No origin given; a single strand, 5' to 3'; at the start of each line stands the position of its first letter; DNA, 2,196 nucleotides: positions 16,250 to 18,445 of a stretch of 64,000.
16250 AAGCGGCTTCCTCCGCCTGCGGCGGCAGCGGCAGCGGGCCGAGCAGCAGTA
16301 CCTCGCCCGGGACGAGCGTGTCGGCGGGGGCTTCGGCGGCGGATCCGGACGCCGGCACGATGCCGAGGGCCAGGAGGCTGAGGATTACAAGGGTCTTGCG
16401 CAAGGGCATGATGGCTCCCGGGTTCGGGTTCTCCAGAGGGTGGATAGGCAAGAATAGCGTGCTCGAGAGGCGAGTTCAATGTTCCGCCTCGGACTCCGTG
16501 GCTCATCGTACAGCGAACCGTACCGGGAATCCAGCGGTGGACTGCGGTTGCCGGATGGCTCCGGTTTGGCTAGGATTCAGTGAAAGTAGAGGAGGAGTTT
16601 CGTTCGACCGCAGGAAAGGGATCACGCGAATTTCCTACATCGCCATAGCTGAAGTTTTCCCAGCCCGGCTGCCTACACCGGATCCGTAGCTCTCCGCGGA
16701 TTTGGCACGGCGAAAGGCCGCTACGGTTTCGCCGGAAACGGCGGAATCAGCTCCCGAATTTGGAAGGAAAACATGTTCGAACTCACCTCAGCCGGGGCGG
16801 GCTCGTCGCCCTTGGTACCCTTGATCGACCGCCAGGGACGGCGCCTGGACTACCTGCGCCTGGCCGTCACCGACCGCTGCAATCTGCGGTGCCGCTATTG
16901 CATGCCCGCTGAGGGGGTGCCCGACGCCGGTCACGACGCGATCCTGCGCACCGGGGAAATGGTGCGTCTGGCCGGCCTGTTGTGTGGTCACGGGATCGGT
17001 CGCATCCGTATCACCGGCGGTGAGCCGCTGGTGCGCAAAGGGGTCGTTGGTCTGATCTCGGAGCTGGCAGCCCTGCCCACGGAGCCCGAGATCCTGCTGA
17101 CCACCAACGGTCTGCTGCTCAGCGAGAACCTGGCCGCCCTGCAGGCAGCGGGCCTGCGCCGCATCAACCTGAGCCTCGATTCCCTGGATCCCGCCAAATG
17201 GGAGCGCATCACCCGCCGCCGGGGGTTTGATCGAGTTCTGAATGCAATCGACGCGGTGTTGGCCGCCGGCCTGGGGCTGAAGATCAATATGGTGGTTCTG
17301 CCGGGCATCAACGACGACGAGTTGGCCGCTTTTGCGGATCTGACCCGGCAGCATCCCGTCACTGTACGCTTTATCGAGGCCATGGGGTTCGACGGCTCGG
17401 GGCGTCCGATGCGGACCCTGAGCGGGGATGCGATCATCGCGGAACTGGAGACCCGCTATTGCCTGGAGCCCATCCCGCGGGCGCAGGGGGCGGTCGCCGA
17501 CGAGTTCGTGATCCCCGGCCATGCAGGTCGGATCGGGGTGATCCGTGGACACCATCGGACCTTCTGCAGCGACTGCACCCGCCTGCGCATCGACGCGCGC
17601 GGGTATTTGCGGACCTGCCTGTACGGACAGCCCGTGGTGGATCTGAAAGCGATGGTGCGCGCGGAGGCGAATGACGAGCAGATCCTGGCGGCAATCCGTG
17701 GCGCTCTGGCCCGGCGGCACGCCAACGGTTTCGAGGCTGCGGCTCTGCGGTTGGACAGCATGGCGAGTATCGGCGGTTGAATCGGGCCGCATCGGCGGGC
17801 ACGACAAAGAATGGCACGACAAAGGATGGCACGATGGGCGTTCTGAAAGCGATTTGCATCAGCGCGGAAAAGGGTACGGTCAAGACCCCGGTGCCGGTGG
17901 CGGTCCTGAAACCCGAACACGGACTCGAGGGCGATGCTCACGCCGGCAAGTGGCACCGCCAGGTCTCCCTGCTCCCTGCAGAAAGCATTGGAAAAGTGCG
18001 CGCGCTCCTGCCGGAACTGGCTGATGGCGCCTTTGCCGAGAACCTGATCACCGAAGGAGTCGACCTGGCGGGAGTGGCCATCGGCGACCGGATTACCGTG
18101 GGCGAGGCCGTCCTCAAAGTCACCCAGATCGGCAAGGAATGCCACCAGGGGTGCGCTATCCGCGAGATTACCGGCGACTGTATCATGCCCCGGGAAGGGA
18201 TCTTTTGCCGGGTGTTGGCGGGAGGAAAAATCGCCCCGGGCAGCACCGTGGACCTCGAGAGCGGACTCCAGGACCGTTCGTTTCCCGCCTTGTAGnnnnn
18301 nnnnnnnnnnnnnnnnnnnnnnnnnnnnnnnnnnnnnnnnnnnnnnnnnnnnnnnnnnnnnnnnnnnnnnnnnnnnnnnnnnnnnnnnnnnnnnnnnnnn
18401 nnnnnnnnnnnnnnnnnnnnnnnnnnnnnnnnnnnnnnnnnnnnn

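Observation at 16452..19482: Compact molybdenum module: structured leader, moaA, MOSC protein, MOT1-family molybdate transporter.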

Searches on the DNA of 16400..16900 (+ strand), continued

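Call 35: search_with_rna_model(model_id=R1, sources=[L082, L083, L084, L085, L086, L087, L088, L089, L090, L091, L092, L093, L094, L095, L096, L097, L098, L099, L100, L101, L102, L103, L104, L105, L106, L107, L108, L109, L110, L111, L112, L113, L114, L115, L116, L117, L118, L119, L120, L121, L122, L123, L124, L125, L126, L127, L128, L129, L130, L131, L132, L133, L134, L135, L136, L137, L138, L139, L140, L141, L142, L143, L144, L145, L146, L147, L148, L149, L150, L151, L152, window, L004, L005, L011, L042], max_evalue=0.01, make_alignment=true)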
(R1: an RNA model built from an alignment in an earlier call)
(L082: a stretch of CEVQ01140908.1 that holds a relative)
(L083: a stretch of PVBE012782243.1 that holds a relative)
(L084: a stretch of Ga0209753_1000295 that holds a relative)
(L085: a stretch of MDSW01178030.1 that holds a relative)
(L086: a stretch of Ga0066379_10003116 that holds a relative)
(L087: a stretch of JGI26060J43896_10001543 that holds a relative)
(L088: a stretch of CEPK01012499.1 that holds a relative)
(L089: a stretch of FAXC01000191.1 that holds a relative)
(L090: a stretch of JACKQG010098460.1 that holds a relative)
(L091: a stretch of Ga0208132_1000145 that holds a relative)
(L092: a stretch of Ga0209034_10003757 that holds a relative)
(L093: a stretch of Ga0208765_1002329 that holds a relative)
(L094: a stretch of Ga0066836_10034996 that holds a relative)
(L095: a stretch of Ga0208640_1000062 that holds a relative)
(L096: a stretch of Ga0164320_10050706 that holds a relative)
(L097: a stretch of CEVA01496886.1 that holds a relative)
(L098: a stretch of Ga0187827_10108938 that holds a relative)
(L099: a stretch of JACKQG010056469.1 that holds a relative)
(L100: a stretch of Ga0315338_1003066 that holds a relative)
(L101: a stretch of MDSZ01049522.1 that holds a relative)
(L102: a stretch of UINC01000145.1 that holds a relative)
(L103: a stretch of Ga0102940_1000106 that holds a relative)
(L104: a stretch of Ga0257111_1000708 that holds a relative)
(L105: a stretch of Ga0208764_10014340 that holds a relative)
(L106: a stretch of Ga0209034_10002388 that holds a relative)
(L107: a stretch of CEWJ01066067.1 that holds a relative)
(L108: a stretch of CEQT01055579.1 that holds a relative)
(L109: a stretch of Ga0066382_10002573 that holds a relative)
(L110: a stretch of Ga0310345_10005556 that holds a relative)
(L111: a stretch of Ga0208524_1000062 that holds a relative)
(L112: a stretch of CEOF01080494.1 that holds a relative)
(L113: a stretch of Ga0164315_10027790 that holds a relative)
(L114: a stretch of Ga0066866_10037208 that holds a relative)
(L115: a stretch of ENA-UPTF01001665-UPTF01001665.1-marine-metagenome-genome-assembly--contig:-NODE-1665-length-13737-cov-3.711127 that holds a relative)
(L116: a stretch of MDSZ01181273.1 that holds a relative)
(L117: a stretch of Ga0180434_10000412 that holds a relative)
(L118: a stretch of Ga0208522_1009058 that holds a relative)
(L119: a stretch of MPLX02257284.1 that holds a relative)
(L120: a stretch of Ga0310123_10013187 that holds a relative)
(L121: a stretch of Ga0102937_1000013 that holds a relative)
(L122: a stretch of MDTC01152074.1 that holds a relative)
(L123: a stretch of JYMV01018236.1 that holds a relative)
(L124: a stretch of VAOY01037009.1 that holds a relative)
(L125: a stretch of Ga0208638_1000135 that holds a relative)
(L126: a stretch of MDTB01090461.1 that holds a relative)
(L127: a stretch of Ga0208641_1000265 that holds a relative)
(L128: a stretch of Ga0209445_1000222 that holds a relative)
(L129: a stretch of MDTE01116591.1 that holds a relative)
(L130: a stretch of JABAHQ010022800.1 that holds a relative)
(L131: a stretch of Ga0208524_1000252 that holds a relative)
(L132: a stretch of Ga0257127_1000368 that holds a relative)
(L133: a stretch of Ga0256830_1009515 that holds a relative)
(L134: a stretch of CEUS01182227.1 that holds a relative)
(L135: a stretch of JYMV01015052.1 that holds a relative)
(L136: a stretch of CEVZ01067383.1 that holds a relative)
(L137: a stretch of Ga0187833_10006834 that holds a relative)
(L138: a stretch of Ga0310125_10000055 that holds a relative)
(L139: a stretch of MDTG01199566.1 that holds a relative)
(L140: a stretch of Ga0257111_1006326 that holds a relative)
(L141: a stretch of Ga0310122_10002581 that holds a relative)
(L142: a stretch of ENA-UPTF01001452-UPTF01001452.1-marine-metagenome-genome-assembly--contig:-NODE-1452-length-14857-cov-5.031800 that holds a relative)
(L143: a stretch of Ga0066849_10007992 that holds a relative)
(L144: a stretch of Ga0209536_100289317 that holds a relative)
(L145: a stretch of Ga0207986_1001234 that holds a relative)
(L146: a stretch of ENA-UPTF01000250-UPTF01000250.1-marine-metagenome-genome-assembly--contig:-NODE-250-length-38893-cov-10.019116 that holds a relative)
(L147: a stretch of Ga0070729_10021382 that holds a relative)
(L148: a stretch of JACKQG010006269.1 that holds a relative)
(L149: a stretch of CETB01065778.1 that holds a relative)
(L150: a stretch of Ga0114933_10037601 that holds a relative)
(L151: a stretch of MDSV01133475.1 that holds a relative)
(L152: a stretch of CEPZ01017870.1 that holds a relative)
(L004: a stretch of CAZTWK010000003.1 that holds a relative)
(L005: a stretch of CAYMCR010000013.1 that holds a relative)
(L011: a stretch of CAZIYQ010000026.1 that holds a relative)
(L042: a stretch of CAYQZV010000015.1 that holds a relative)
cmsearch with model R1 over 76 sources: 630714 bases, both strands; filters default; matches with E-value up to 0.01: 76.
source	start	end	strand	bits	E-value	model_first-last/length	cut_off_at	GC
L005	4816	4952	+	105.4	1.9e-28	1-135/135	no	0.62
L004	4812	4946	+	99.8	8.9e-27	1-135/135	no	0.61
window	16640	16790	+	96.6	8.2e-26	1-135/135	no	0.58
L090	349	485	-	92.6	1.3e-24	1-135/135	no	0.61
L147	740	874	+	81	4.2e-21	1-135/135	no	0.64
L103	897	1034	+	80.7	5.4e-21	1-135/135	no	0.68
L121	8260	8397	+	80.7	5.4e-21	1-135/135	no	0.68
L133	1173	1309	-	79.4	1.3e-20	1-135/135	no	0.46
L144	1742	1880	+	77.5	4.7e-20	1-135/135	no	0.53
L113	3348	3499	+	75.4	2e-19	1-135/135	no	0.63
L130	896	1034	+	69.6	1.2e-17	1-135/135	no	0.49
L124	261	397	-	67.4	5.5e-17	1-135/135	no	0.39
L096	69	205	+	67.3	5.7e-17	1-135/135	no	0.36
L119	6447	6580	-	65.9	1.4e-16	1-135/135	no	0.47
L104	1896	2053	-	65.1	2.6e-16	1-135/135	no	0.42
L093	2282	2439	+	63.9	6.1e-16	1-135/135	no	0.44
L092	6138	6295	-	63.9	6.1e-16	1-135/135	no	0.43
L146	7667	7824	+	63.7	7.1e-16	1-135/135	no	0.44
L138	1316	1473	-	63.3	9.1e-16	1-135/135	no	0.43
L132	6745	6880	+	61.8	2.5e-15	1-135/135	no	0.43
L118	4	161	+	61.4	3.5e-15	1-135/135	no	0.41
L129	4020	4172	+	61.1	4.2e-15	1-135/135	no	0.35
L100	10937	11094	-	60.4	6.8e-15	1-135/135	no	0.42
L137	233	388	+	60.1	8.2e-15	1-135/135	no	0.41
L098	1024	1180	+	60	9.2e-15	1-135/135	no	0.39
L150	1782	1939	+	59.6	1.2e-14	1-135/135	no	0.44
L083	1112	1269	+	59.4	1.4e-14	1-135/135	no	0.39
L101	7322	7468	+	59.3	1.5e-14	1-135/135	no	0.33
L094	1178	1332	-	58.1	3.3e-14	1-135/135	no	0.32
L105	3760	3914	-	58.1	3.4e-14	1-135/135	no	0.32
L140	2735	2892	-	57.7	4.4e-14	1-135/135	no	0.45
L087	869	1026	-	57.7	4.5e-14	1-135/135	no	0.44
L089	393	550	+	57.7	4.5e-14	1-135/135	no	0.44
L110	658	815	-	57.7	4.5e-14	1-135/135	no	0.44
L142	8638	8795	+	57.7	4.5e-14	1-135/135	no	0.44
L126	3393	3534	+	57.6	4.8e-14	1-135/135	no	0.32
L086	2023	2180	+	57.3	5.7e-14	1-135/135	no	0.46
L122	3666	3819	-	57.3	6.1e-14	1-135/135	no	0.36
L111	1111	1233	+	57.1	6.7e-14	1-124/135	3'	0.5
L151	3201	3356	-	55.8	1.6e-13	1-135/135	no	0.29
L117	688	824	-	55.5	2e-13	1-135/135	no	0.52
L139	4554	4660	+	55.4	2.2e-13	1-106/135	3'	0.28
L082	8923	9080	+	55.3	2.4e-13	1-135/135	no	0.35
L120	3744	3900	+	55.2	2.5e-13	1-135/135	no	0.39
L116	2889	3050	-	55.1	2.6e-13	1-135/135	no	0.55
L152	7620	7781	+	55.1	2.6e-13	1-135/135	no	0.55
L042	4737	4866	+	55.1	2.8e-13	1-135/135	no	0.4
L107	2491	2645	+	54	5.9e-13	1-135/135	no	0.3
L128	4986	5142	+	53.9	6e-13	1-135/135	no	0.41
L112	1237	1391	+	52.8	1.4e-12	1-135/135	no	0.3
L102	2410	2566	+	52.5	1.6e-12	1-135/135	no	0.43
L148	10544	10696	-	51.9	2.5e-12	1-135/135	no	0.41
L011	4792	4947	+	51.8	2.7e-12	1-135/135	no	0.43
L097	36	197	-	51.5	3.2e-12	1-135/135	no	0.29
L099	1577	1739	+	51.4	3.5e-12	1-135/135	no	0.42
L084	11821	11977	-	50.8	5.3e-12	1-135/135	no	0.43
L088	3947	4097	-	50.4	7.3e-12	1-135/135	no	0.29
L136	2078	2228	-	50.4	7.3e-12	1-135/135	no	0.29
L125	4303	4459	+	49.8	1.1e-11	1-135/135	no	0.39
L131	3517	3673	-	49.8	1.1e-11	1-135/135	no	0.39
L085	1157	1314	+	49.8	1.1e-11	1-135/135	no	0.3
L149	3908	4058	+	49.5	1.3e-11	1-135/135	no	0.28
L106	754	909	-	49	1.8e-11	1-135/135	no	0.38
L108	3500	3657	+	47.9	4.1e-11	1-135/135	no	0.3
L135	4988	5144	-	47.4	5.7e-11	1-135/135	no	0.42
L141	1115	1271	-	47.4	5.7e-11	1-135/135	no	0.42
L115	3006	3161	-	46.7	9.2e-11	1-135/135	no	0.37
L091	10415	10572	-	46.1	1.4e-10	1-135/135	no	0.41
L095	1212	1369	+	46.1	1.4e-10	1-135/135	no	0.41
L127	1547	1704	-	46.1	1.4e-10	1-135/135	no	0.41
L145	9401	9558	-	46.1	1.4e-10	1-135/135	no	0.41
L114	1074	1219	-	45.6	2e-10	1-135/135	no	0.29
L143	3801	3946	+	45.6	2e-10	1-135/135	no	0.29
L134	10806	10949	-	45.4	2.2e-10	1-135/135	no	0.36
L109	5317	5475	-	43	1.2e-09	1-135/135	no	0.45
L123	9901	10059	+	41.9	2.7e-09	1-135/135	no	0.45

Alignment A4: 76 matches aligned to the model, 202 columns, each read 5' to 3' on its own strand. Consensus structure (alignment columns), stored with it:
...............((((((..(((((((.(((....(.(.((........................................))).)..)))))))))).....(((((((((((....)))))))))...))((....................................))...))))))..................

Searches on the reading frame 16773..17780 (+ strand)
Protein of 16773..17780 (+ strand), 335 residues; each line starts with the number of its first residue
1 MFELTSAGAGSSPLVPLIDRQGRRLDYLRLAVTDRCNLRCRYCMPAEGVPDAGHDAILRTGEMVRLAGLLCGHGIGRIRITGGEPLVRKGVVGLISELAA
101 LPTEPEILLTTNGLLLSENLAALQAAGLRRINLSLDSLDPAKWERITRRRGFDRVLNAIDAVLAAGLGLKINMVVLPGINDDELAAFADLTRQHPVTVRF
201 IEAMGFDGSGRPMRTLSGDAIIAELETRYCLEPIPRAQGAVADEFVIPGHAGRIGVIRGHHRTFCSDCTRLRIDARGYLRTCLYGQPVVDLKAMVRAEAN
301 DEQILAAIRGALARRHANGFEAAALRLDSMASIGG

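Call 5: search_protein_families(library=pfam, proteins=[window:16773-17780:+], max_evalue=0.01)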
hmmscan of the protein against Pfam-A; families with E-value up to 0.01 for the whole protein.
window:16773-17780:+ (335 aa): 4 families
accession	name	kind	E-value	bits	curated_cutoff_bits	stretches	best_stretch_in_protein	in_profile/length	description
PF04055.27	Radical_SAM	-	3.9e-32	112.2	29.5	1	32-190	3-165/166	Radical SAM superfamily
PF06463.18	Mob_synth_C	-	5.4e-27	94.7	37.4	1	197-318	2-125/128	Molybdenum Cofactor Synthesis C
PF19238.5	Radical_SAM_2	-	0.00058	20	26.7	1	118-183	67-132/151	Radical SAM-like domain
PF13353.11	Fer4_12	-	0.0023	18.7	22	1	34-121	13-99/137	4Fe-4S single cluster domain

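Call 6: search_protein_families(library=ncbifam, proteins=[window:16773-17780:+], max_evalue=0.01)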
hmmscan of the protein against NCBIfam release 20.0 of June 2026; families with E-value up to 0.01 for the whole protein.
window:16773-17780:+ (335 aa): 65 families (the best 25 are shown)
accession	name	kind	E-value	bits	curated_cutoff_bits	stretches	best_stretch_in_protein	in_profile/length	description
TIGR02666.1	moaA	equivalog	1.4e-96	323.4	284.05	1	17-335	1-336/336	GTP 3',8-cyclase MoaA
TIGR02668.1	moaA_archaeal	equivalog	4.3e-59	200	325.25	1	17-316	1-299/303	GTP 3',8-cyclase MoaA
NF001199.0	PRK00164.2-1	equivalog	9.7e-55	185.9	231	1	17-316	3-302/308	GTP 3',8-cyclase MoaA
TIGR04347.1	pseudo_SAM_Halo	equivalog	1.9e-17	63.6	525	1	31-196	43-204/390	TIGR04347 family pseudo-SAM/SPASM protein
NF045646.2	rSAM_Se_TrsS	equivalog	2.9e-17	62.4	490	1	30-200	90-260/441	radical SAM (seleno)protein TrsS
TIGR04055.1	rSAM_NirJ2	equivalog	7.9e-17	61.8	500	1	32-192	6-162/326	putative heme d1 biosynthesis radical SAM protein NirJ2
NF038283.1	viperin_w_prok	equivalog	1.7e-15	56.9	180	1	32-184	8-171/281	viperin family antiviral radical SAM protein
TIGR02109.1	PQQ_syn_pqqE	equivalog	6.2e-15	55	381.35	1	30-190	11-168/358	pyrroloquinoline quinone biosynthesis protein PqqE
NF045574.1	sacti_mat_StsB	exception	5.1e-14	52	625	1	21-211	91-274/466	StsB family radical SAM/SPASM domain sactipeptide maturase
TIGR04545.1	rSAM_ahbD_hemeb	equivalog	5e-13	49.2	500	1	31-193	5-164/339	heme b synthase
NF050035.1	rSAM_WgK_link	exception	5.4e-13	48.7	650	1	29-162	12-143/367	radical SAM/SPASM peptide maturase WgkB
TIGR04053.2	TIGR04053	equivalog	1.6e-12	47.4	395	1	32-193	14-175/366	TIGR04053 family radical SAM/SPASM domain-containing protein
NF049973.1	radical_Rv1681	equivalog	2.9e-12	46.2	380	1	35-196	81-239/326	Rv1681 family radical SAM protein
NF045702.1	rSAM_GDGT_ether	equivalog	3e-12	45.9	450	1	29-201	89-263/486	tetraether lipid synthase Tes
TIGR04311.1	rSAM_Geo_metal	subfamily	3.4e-12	46.1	400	1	29-166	6-143/423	radical SAM/SPASM family putative metalloenzyme maturase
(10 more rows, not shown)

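Call 60: list_cluster_members(proteins=[P0001, window:16773-17780:+, window:17834-18295:+])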
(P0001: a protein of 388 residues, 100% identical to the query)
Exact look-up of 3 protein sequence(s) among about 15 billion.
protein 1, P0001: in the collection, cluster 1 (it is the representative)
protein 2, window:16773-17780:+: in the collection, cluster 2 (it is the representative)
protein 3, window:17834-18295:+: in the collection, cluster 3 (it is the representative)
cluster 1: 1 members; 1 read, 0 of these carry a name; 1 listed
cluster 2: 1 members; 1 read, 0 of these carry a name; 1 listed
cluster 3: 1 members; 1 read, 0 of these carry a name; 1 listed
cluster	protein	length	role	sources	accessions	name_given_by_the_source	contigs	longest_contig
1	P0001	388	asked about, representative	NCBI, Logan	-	-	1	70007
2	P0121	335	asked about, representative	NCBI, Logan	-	-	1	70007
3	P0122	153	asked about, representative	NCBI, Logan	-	-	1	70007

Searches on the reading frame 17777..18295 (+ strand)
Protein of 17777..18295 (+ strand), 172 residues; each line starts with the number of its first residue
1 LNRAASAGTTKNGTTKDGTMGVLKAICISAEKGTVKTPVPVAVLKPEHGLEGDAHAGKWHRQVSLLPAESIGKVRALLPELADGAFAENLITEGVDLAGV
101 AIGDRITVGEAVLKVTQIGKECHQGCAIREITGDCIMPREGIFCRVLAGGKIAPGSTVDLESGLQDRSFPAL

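Call 5: search_protein_families(library=pfam, proteins=[window:17777-18295:+], max_evalue=0.01)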
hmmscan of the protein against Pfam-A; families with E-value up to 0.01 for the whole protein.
window:17777-18295:+ (172 aa): 1 family
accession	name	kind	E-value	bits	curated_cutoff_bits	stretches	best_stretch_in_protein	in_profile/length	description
PF03473.23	MOSC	-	3.4e-14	53.3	22.7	1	54-158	3-119/120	MOSC domain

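Call 6: search_protein_families(library=ncbifam, proteins=[window:17777-18295:+], max_evalue=0.01)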
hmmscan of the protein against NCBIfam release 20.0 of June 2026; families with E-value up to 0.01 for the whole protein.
window:17777-18295:+ (172 aa): 2 families
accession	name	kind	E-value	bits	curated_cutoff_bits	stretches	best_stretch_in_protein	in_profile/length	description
NF011069.0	PRK14499.1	equivalog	9.6e-53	179.3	457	1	16-159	158-304/308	cyclic pyranopterin monophosphate synthase MoaC/MOSC-domain-containing protein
NF008577.1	PRK11536.1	equivalog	2e-07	30.6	294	1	38-165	26-166/222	6-hydroxyaminopurine reductase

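Call 54: search_solved_structures(query=window:17834-18295:+, max_evalue=0.01, show_alignments=1)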
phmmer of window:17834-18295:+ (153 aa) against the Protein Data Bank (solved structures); distinct sequences matched with E-value up to 0.01: 3.
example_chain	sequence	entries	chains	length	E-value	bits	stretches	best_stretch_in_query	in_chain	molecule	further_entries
5yhh_A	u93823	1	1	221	0.00019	24.5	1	14-141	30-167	Uncharacterized conserved protein YiiM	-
5yhi_A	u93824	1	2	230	0.00072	22.7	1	23-147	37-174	Protein YiiM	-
1o65_A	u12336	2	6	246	0.00086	22.4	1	23-147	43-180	Hypothetical protein yiiM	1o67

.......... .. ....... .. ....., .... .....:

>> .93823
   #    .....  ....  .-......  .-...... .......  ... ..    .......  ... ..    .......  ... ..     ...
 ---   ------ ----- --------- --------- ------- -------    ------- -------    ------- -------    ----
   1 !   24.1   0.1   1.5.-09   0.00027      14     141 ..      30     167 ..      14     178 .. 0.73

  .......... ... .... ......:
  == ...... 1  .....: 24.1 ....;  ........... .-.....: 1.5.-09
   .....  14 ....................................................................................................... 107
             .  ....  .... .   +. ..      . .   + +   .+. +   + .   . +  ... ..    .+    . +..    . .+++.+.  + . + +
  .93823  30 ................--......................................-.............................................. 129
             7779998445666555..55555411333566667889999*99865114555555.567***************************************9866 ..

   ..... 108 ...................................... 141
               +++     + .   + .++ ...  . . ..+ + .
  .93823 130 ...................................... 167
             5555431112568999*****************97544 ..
